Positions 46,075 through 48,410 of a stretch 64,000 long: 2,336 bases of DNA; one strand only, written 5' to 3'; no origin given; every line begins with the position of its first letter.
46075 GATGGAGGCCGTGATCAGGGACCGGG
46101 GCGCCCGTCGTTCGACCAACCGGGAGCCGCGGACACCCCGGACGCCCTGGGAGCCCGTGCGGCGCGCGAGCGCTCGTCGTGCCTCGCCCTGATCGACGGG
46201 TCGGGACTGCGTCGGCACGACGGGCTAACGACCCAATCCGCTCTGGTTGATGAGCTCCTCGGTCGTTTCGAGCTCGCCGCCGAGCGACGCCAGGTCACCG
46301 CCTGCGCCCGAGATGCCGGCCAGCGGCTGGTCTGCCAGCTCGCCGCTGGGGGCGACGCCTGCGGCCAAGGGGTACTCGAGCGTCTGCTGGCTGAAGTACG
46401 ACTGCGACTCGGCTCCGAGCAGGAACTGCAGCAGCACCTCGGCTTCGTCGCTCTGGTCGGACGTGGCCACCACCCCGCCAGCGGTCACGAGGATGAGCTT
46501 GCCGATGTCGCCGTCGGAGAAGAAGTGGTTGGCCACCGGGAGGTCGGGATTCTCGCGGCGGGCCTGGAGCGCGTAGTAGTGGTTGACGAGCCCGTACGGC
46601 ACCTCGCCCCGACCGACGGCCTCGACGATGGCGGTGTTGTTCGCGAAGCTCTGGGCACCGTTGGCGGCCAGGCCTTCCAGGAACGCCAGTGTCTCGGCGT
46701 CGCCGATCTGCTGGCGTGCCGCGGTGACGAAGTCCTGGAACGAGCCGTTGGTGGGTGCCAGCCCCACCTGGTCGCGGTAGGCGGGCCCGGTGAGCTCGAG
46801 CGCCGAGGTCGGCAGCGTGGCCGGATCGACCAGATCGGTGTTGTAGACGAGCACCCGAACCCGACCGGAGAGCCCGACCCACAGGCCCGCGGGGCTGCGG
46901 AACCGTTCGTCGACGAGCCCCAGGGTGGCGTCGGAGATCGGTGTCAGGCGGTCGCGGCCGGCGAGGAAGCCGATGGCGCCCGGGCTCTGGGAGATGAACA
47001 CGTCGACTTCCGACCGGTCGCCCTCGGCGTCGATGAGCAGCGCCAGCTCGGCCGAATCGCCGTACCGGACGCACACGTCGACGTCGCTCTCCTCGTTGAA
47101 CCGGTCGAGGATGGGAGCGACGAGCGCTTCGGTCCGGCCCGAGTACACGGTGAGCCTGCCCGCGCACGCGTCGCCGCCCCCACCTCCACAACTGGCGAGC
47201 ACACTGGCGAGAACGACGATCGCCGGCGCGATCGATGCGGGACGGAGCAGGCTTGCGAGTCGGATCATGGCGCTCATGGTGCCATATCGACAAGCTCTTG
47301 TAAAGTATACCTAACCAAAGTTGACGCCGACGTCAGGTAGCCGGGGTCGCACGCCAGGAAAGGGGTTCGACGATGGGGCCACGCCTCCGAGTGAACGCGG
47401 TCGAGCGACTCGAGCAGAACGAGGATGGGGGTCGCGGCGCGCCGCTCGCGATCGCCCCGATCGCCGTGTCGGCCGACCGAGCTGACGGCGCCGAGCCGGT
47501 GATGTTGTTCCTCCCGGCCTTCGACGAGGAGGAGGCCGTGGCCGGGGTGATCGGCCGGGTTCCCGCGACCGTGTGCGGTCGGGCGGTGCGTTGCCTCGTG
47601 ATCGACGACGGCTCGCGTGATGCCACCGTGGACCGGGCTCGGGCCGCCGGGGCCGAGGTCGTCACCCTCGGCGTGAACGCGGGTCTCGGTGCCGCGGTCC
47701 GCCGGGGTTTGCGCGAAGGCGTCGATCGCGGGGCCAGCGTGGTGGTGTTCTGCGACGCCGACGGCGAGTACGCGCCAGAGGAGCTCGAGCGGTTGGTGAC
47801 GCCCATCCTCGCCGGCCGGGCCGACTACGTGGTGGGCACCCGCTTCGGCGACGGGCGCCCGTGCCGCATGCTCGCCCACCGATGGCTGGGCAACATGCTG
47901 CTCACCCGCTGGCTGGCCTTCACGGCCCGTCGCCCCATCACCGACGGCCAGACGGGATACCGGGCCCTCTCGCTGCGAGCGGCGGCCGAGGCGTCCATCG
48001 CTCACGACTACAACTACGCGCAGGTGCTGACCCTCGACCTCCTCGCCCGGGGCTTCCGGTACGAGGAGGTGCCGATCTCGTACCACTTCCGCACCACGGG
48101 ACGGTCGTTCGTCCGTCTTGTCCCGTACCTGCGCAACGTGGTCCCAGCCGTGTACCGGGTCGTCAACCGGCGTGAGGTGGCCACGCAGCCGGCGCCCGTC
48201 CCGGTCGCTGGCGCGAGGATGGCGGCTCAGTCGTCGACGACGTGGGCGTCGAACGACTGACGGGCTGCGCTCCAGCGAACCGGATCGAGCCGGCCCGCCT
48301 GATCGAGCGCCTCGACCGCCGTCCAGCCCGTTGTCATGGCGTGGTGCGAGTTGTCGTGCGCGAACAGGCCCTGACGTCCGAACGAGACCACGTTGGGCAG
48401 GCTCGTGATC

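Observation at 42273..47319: Fe(III)-type ABC importer with no ATPase, translationally coupled to a GT-C-like membrane protein and a cupredoxin lipoprotein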

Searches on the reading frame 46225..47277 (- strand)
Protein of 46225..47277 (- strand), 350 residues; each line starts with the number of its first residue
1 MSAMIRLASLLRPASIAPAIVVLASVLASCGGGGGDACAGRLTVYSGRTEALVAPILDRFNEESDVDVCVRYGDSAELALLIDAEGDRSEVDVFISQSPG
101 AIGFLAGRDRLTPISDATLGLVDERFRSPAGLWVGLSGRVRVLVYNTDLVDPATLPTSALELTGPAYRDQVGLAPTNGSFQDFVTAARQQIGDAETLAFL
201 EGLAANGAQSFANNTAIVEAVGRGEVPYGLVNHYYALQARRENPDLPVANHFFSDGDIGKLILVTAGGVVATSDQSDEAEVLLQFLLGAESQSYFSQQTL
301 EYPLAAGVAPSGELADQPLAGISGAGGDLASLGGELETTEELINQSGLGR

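Call 3: search_protein_families(library=pfam, proteins=[window:46225-47277:-], max_evalue=0.01)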
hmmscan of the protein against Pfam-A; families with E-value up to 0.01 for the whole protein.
window:46225-47277:- (350 aa): 4 families
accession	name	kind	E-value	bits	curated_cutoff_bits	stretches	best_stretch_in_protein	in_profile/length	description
PF13343.11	SBP_bac_6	-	1.9e-20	73.8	24.6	1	91-309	4-225/245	Bacterial extracellular solute-binding protein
PF01547.30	SBP_bac_1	-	5.9e-17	63.1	26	1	48-292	4-306/307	Bacterial extracellular solute-binding protein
PF13416.11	SBP_bac_8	-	1.1e-12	48.8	27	1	57-318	3-275/279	Bacterial extracellular solute-binding protein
PF13531.11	SBP_bac_11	-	3.7e-12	47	25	1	42-297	1-223/227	Bacterial extracellular solute-binding protein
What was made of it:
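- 46225..47277 (-): FbpA-type ferric-iron binding lipoprotein (350 aa, lipobox LASC). Pfam: SBP_bac_6, SBP_bac_1, SBP_bac_8 and SBP_bac_11 (call 3).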

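Call 5: search_protein_families(library=ncbifam, proteins=[window:46225-47277:-], max_evalue=0.1)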
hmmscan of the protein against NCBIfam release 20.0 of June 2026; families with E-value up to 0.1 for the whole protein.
window:46225-47277:- (350 aa): 4 families
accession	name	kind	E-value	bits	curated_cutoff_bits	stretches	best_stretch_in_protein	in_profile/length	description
NF011620.1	PRK15046.1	equivalog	3.4e-14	52.4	310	1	20-323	5-309/334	2-aminoethylphosphonate ABC transporter substrate-binding protein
TIGR03261.1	phnS2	equivalog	4.3e-13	49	392.75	1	29-296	10-280/334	putative 2-aminoethylphosphonate ABC transporter substrate-binding protein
TIGR03227.1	PhnS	equivalog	0.00023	20.2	395.3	1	28-322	23-318/360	2-aminoethylphosphonate ABC transporter substrate-binding protein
TIGR01254.1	sfuA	subfamily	0.026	13.8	93.4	1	245-309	212-273/306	thiamine ABC transporter substrate-binding protein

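Call 15: search_solved_structures(query=window:46228-47277:-, max_evalue=0.001, show_alignments=3)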
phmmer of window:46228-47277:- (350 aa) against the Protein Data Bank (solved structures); distinct sequences matched with E-value up to 0.001: 31.
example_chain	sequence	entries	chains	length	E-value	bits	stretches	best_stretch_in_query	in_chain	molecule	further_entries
7w3w_A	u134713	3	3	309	1.3e-65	225.3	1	42-347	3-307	Iron-utilization periplasmic protein | Ferric iron ABC transporter iron-binding protein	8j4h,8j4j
3wae_A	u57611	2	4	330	2.1e-45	158.9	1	27-314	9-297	IRON ABC TRANSPORTER, PERIPLASMIC IRON-BINDING PROTEIN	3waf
4elo_A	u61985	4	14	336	2.2e-45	158.8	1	27-314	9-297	Iron ABC transporter, periplasmic iron-binding protein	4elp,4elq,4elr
6iwf_A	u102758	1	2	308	2.7e-41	145.3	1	42-318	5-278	Ferric iron-binding protein HitA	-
6ivy_A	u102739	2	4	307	2.9e-41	145.3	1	42-318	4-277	Periplasmic Ferric iron-binding Protein HitA | Ferric iron-binding periplasmic protein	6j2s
1xvy_A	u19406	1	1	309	1.6e-37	132.9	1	42-347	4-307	sfuA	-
8k7n_A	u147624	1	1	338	4.9e-37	131.4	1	16-334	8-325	Ferric iron ABC transporter, iron-binding protein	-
1xvx_A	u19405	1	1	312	3.4e-34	122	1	42-314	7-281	YfuA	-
1qvs_A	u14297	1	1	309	7.4e-34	120.9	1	42-310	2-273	Iron-utilization periplasmic protein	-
1nnf_A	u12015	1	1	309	9.8e-34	120.5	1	42-310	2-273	Iron-utilization periplasmic protein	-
1d9v_A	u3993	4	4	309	1.3e-33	120.1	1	42-310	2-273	PROTEIN (iron-utilization periplasmic protein) | FERRIC IRON BINDING PROTEIN | Iron-utilization periplasmic protein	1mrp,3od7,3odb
2o68_A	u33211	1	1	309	2.6e-33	119.1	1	42-310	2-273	Iron-utilization periplasmic protein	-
1o7t_A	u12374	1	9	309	2.8e-33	119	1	42-347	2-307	IRON BINDING PROTEIN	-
2o6a_A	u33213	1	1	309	3.4e-33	118.7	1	42-310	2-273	Iron-utilization periplasmic protein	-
1d9y_A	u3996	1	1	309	3.8e-33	118.6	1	42-347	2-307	PROTEIN (PERIPLASMIC IRON-BINDING PROTEIN)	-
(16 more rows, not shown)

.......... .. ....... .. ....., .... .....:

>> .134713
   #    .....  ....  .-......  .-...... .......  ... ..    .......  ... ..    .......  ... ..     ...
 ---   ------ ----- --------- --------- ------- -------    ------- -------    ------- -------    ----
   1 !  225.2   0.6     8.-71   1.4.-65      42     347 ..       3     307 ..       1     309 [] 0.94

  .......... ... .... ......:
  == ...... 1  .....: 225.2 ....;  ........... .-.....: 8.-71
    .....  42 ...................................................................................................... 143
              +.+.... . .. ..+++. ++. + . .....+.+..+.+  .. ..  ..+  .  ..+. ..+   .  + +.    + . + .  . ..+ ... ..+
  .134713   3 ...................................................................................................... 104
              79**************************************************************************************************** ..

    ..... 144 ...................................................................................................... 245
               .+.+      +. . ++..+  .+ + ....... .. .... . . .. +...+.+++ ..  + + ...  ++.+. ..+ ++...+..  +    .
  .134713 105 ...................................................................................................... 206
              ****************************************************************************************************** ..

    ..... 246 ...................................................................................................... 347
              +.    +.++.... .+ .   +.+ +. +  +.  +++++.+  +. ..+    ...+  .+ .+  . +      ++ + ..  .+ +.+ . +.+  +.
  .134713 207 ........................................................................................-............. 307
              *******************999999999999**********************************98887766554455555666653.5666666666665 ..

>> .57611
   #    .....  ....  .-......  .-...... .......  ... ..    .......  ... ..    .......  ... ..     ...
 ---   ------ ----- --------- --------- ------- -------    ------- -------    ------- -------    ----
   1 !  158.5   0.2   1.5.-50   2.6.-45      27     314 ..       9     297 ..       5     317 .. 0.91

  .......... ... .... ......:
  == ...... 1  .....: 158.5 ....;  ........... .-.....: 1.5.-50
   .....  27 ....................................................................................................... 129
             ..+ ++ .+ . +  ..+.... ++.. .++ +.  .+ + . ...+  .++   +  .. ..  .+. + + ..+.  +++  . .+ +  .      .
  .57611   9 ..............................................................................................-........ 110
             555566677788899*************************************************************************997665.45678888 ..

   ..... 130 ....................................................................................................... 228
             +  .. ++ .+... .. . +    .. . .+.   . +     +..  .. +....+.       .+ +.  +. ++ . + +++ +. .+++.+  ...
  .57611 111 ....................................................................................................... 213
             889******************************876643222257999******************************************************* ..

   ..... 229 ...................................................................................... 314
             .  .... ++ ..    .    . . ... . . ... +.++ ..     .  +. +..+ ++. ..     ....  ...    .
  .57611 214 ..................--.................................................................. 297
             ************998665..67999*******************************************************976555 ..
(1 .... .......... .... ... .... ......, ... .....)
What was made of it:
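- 46225..47277 (-): 28 of the 31 hits are named iron-binding proteins; the other three are among the four weakest, at E >= 8e-5 (call 15).
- On FbpABC-type Fe3+ ABC importer: 7W3W at E 1e-65, and 28 of the 31 PDB hits are named iron-binding proteins (call 15).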

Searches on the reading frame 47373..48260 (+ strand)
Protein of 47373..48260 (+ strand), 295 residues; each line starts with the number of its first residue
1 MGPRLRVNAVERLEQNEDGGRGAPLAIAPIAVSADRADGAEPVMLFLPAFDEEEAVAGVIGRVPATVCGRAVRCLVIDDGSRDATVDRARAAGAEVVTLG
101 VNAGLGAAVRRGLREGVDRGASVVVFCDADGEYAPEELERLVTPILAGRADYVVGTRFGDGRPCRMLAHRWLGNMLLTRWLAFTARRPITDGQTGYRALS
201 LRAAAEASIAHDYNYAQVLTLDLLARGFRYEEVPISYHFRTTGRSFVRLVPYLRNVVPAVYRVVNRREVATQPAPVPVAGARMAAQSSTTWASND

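Call 3: search_protein_families(library=pfam, proteins=[window:47373-48260:+], max_evalue=0.01)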
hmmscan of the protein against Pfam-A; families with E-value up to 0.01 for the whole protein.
window:47373-48260:+ (295 aa): 1 family
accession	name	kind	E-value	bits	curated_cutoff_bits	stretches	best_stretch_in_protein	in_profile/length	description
PF00535.33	Glycos_transf_2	-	4.6e-19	69.4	23.3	1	47-170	4-128/168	Glycosyl transferase family 2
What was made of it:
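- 47373..48260 (+): GT2 glycosyltransferase of the polyprenyl-phosphate-sugar synthase type (AglJ/PpgS/DPM1/ArnC-like). It is transcribed divergently from the SBP operon. The true start is probably near 47500. Pfam Glycos_transf_2 (call 3).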

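Call 5: search_protein_families(library=ncbifam, proteins=[window:47373-48260:+], max_evalue=0.1)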
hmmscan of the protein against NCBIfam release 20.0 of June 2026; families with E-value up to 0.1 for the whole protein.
window:47373-48260:+ (295 aa): 14 families
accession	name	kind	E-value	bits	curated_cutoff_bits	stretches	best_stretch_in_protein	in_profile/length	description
TIGR04182.1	glyco_TIGR04182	equivalog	2.2e-30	106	325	1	43-244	2-197/293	S-layer glycoprotein N-glycosyltransferase AglJ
NF058614.1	PPMAGASynPpgS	equivalog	1.6e-20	73.5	370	1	43-234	2-193/226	polyprenyl-phospho-N-acetylgalactosaminyl synthase PpgS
NF041391.1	DPhHxTase_Halo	equivalog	5.4e-17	61.5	375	1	49-241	3-187/213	dolichyl-phosphate hexose transferase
NF010496.0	PRK13915.1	equivalog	5.8e-12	45.3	262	1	40-149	30-146/307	glucosyl-3-phosphoglycerate synthase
NF041865.1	EpsU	equivalog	2.5e-06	26.8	700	1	43-142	41-144/394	exopolysaccharide biosynthesis GT2 family glycosyltransferase EpsU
NF007986.1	PRK10714.1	equivalog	4e-06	26.1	529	1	43-159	8-127/316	undecaprenyl-phosphate 4-deoxy-4-formamido-L-arabinose transferase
NF053846.1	glyco_with_XrtP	equivalog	0.00026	19.8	520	1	45-150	45-163/440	XrtP-associated glycosyltransferase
TIGR01556.1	rhamnosyltran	subfamily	0.00028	20.2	200.55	1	71-169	21-123/281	rhamnosyltransferase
NF041875.1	EPS_EpsD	equivalog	0.00045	19.7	370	1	74-155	33-114/325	exopolysaccharide biosynthesis glycosyltransferase EpsD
TIGR03469.1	HpnB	hypoth_equivalog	0.0018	17.3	379.25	1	42-150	45-165/386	hopene-associated glycosyltransferase HpnB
TIGR03937.1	PgaC_IcaA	equivalog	0.0026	16.8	422.3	1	37-131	41-136/407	poly-beta-1,6-N-acetyl-D-glucosamine synthase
TIGR04283.1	glyco_like_mftF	equivalog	0.011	15.3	182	1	47-133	5-85/221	TIGR04283 family arsenosugar biosynthesis glycosyltransferase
NF047683.1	TeichurnBiosyTuaG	equivalog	0.038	13.6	400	1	44-142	9-108/252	teichuronic acid biosynthesis protein TuaG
NF007482.0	PRK10073.1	equivalog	0.053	12.5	423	1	71-144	35-109/334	glycosyltransferase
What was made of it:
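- On Three-component polyprenyl-P-sugar glycosylation system: GT2 at 47373-48260 resembles AglJ, PpgS, DPM1 and ArnC, all below their cut-offs (call 5).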
